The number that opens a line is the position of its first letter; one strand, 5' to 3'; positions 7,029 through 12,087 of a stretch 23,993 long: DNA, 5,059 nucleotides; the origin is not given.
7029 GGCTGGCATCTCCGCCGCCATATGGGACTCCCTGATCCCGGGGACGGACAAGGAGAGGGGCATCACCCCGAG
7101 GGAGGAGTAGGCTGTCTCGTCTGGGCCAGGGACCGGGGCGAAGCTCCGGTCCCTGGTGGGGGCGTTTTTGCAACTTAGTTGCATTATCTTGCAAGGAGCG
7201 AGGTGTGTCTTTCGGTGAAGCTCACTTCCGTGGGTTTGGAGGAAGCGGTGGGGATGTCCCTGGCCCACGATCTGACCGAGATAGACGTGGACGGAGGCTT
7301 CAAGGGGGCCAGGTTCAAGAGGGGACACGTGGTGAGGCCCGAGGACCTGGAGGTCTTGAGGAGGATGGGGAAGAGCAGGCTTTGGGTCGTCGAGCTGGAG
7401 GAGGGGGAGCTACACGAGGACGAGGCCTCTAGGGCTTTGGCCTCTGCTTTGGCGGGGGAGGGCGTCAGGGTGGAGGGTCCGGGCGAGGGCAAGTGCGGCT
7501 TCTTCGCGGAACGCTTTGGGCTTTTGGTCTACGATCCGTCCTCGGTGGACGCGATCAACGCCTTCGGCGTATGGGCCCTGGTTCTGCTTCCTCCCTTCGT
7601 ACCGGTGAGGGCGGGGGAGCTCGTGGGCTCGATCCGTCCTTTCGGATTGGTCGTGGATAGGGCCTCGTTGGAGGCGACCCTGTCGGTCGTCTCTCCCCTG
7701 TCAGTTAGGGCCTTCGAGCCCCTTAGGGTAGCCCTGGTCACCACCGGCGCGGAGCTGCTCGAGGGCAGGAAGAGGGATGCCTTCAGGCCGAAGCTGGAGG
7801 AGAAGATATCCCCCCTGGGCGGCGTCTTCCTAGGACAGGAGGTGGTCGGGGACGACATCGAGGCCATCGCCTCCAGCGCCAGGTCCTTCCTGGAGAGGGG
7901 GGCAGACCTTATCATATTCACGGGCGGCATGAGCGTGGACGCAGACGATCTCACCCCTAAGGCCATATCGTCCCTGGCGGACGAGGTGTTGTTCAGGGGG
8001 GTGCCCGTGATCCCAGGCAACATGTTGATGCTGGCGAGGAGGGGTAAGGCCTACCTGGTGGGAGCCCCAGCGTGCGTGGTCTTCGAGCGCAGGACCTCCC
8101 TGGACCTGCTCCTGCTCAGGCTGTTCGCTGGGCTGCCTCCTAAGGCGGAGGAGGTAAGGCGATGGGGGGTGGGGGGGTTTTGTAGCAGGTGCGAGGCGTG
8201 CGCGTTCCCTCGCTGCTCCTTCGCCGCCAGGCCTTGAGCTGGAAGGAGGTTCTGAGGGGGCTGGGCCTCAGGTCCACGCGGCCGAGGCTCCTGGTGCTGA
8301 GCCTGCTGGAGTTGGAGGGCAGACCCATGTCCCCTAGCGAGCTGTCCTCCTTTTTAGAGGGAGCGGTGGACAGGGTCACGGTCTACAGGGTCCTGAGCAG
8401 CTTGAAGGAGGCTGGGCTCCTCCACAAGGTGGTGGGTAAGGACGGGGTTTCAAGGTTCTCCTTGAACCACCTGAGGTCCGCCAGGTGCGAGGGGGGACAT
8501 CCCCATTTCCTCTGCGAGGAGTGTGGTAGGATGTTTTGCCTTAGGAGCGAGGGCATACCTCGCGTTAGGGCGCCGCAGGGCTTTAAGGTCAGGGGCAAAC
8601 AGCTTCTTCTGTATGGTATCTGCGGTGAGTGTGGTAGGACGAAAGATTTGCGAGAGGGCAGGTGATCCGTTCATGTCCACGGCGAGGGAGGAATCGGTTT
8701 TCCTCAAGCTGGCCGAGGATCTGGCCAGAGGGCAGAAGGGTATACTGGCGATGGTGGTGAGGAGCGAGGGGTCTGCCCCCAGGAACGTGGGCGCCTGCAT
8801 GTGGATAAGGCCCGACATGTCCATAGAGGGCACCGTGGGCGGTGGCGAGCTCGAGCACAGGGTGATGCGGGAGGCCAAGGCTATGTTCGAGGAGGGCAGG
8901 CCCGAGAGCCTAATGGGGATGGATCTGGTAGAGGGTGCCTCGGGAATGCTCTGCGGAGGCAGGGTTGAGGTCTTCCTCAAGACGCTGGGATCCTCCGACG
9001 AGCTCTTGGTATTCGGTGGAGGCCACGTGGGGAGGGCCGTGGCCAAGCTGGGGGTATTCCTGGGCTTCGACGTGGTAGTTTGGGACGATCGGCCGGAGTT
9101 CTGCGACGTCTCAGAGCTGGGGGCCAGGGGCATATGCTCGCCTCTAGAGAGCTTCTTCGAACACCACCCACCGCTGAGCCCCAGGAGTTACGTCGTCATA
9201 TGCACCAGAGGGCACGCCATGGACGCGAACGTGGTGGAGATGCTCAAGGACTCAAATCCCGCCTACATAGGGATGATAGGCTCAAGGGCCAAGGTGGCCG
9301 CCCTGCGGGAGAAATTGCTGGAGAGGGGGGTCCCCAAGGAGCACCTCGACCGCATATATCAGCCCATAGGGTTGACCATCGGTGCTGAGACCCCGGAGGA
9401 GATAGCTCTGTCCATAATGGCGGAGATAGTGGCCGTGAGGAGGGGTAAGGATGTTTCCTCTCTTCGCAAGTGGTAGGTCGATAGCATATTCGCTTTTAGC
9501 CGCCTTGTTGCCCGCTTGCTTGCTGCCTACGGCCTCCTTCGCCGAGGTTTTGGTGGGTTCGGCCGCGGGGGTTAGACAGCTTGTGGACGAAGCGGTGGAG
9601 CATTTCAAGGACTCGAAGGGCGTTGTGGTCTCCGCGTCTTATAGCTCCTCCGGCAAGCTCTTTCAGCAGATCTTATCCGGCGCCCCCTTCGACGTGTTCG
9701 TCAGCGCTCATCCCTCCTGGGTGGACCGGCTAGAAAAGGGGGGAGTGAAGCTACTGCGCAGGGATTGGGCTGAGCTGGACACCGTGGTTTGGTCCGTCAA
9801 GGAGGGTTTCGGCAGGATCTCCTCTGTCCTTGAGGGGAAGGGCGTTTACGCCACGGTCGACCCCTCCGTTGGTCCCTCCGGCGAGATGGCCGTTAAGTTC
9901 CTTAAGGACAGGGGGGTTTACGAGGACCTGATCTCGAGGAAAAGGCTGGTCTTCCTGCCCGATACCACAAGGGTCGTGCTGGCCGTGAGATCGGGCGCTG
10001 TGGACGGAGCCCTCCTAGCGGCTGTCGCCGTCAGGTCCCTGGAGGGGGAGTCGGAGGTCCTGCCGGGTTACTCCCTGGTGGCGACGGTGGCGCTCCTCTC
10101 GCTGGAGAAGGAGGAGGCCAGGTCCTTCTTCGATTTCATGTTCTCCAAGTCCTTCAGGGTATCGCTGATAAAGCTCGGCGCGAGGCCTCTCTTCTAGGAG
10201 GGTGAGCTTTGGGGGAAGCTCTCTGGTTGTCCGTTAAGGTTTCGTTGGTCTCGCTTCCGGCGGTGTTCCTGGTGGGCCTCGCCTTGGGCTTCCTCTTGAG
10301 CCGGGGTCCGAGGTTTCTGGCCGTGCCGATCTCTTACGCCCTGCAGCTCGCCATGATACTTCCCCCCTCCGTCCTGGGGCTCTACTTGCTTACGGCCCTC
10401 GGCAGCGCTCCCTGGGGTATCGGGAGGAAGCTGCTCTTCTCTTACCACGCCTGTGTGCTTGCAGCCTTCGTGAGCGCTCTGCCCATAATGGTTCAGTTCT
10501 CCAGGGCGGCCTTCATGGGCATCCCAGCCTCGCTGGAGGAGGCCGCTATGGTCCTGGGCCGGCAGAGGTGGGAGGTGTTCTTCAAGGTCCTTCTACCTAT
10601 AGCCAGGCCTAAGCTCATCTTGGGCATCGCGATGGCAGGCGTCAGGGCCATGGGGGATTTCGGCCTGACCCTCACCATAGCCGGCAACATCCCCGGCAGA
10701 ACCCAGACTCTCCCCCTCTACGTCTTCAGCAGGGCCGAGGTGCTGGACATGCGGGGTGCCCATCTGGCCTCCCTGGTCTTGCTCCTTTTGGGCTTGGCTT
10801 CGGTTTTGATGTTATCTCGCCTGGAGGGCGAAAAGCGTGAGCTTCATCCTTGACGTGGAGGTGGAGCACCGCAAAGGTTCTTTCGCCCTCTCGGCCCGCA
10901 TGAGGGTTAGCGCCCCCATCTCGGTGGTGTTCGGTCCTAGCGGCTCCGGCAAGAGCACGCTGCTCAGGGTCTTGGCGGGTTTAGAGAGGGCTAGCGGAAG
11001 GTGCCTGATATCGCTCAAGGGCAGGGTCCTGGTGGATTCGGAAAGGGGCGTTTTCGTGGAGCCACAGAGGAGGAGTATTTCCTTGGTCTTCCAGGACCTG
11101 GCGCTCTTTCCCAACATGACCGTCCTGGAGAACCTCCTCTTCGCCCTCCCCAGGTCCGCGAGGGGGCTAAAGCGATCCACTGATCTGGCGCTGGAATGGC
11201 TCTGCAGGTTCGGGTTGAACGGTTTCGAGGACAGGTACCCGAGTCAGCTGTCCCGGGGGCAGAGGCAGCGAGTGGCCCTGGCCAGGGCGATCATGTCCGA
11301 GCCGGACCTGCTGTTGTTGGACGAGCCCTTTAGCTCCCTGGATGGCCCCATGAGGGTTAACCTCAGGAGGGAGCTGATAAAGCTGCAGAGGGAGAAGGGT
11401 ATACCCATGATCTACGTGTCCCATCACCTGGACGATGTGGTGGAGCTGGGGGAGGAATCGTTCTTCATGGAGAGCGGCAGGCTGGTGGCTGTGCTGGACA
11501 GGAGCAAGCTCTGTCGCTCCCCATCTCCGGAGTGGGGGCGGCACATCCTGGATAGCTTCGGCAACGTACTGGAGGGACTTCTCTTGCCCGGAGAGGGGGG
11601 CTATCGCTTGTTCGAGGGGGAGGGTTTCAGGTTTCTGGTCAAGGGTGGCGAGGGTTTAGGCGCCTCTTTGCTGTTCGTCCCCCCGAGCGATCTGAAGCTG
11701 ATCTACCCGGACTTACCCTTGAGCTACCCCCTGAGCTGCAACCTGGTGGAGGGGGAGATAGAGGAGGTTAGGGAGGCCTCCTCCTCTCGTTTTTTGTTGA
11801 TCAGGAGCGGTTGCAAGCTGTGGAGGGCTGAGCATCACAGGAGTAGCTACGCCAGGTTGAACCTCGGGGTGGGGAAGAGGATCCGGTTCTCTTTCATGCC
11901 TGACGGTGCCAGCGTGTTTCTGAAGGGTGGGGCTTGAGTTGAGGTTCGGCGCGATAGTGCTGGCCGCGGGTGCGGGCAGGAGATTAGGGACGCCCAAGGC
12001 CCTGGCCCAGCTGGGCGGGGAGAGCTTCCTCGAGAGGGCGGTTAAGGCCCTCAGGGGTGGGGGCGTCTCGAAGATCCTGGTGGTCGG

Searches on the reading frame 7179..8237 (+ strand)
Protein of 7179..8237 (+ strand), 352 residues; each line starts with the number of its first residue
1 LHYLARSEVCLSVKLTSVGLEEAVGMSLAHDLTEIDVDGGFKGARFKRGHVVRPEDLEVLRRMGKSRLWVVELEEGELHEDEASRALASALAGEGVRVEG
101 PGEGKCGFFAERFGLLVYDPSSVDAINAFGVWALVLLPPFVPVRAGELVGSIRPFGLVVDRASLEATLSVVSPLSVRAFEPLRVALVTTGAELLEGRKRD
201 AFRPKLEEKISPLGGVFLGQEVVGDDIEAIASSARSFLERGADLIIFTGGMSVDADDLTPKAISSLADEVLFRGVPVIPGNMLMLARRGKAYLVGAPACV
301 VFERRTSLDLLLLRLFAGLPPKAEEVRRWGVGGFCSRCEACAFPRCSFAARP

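Call 26: search_protein_families(library=ncbifam, proteins=[window:7179-8237:+], max_evalue=0.00001)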
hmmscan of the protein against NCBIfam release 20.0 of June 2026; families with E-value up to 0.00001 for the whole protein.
window:7179-8237:+ (352 aa): 8 families
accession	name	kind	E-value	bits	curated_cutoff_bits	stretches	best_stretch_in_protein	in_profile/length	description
TIGR00177.1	molyb_syn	domain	1.7e-14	54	85.35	1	182-295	2-121/148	molybdenum cofactor synthesis domain-containing protein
NF011068.0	PRK14498.1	equivalog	4e-10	38.4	534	1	175-297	180-307/647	molybdopterin biosynthesis protein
NF001813.0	PRK00549.1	equivalog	2.9e-09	36.4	379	1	185-271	4-89/414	competence/damage-inducible protein A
NF002947.1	PRK03604.1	equivalog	1.1e-07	31.4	285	1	183-269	147-233/301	bifunctional molybdenum cofactor biosynthesis protein MoaC/MoaB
TIGR00200.1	cinA_nterm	subfamily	1.3e-07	30.7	243.15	1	182-270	2-89/414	CinA family nicotinamide mononucleotide deamidase-related protein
NF002291.0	PRK01215.1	equivalog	2.1e-07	30.3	293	1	184-265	6-86/264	nicotinamide mononucleotide deamidase-related protein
NF011067.0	PRK14497.1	equivalog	7e-07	28.2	536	1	170-301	168-304/546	putative molybdopterin biosynthesis protein MoeA/unknown domain fusion protein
NF007960.1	PRK10680.1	equivalog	2.2e-06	26.7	440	1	174-297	166-294/401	molybdopterin molybdotransferase MoeA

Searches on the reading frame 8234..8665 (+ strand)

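Call 26: search_protein_families(library=ncbifam, proteins=[window:8234-8665:+], max_evalue=0.00001)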
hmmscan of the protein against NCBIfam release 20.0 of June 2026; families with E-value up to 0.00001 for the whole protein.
window:8234-8665:+ (143 aa): 5 families
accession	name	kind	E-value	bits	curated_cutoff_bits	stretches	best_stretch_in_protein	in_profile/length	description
NF051892.1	TransRegFurBacil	equivalog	1.4e-11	44.6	220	1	45-136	54-146/149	ferric iron uptake transcriptional regulator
NF006999.0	PRK09462.1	equivalog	2.8e-08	33.5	146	1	6-135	7-140/148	ferric iron uptake transcriptional regulator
NF045678.1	TransRegIrrA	equivalog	1.7e-07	31.2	150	1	4-112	10-115/138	iron response transcriptional regulator IrrA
NF008646.0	PRK11639.1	equivalog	5e-07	29.6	167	1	11-136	21-149/171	zinc uptake transcriptional repressor Zur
NF052545.1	TransRegPerRClab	equivalog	2.4e-06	27.6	180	1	48-134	52-135/138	transcriptional regulator PerR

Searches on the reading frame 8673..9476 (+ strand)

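Call 26: search_protein_families(library=ncbifam, proteins=[window:8673-9476:+], max_evalue=0.00001)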
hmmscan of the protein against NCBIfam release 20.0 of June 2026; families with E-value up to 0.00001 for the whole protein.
window:8673-9476:+ (267 aa): 2 families
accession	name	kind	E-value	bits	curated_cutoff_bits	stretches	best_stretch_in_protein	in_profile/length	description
NF045664.1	XdhC_rel_AOR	equivalog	2.1e-72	244.3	350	2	106-257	192-345/346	XdhC family aldehyde oxidoreductase maturation factor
TIGR02964.1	xanthine_xdhC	equivalog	5.1e-41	140.8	161.6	1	24-253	1-246/246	xanthine dehydrogenase accessory protein XdhC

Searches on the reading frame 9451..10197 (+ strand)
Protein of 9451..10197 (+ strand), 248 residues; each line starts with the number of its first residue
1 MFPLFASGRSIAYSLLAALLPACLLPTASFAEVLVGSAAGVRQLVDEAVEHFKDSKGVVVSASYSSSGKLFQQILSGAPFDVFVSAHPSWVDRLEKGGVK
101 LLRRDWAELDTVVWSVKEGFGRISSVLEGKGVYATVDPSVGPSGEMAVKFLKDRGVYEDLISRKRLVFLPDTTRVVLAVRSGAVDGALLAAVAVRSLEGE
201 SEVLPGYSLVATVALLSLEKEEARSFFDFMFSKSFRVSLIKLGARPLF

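Call 26: search_protein_families(library=ncbifam, proteins=[window:9451-10197:+], max_evalue=0.00001)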
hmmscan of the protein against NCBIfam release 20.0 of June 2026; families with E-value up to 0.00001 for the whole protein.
window:9451-10197:+ (248 aa): 2 families
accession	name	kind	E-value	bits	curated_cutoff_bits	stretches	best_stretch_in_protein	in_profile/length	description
TIGR01256.1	modA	equivalog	5.9e-20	72.1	62.5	1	38-233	1-207/217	molybdate ABC transporter substrate-binding protein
NF007958.0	PRK10677.1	equivalog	3.3e-10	39.4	253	1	26-93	21-88/256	molybdate ABC transporter substrate-binding protein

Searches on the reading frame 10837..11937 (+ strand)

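Call 3: search_protein_families(library=pfam, proteins=[window:10837-11937:+], max_evalue=0.01)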
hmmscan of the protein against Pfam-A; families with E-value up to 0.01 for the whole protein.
window:10837-11937:+ (366 aa): 11 families
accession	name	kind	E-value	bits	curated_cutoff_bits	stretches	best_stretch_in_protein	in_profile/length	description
PF00005.33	ABC_tran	-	1.9e-28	100.2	25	1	29-165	14-136/137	ABC transporter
PF13304.12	AAA_21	-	1.1e-08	36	27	1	28-52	1-25/304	AAA domain, putative AbiEii toxin, Type IV TA system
PF13401.12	AAA_22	-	0.00076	20.2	27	1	25-192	4-119/130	AAA domain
PF13191.12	AAA_16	-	0.00091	20.2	32.6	1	19-56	17-55/167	AAA ATPase domain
PF13555.12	AAA_29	-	0.0038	17.4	27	1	28-43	24-39/61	P-loop containing region of AAA domain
PF02463.25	SMC_N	-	0.0043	16.9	40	0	15-46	12-44/220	RecF/RecN/SMC N terminal domain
PF01637.24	ATPase_2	-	0.0045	17.3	33.2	1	26-50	20-44/225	ATPase domain predominantly from Archaea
PF03193.22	RsgA_GTPase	-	0.005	17.1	30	1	22-48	102-128/174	RsgA GTPase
PF20703.3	nSTAND1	-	0.0062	16.7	27.1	1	19-49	27-54/379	Novel STAND NTPase 1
PF13671.12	AAA_33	-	0.0068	17.1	27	0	30-48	3-21/143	AAA domain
PF13476.12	AAA_23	-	0.0087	17.1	27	0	24-45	17-38/201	AAA domain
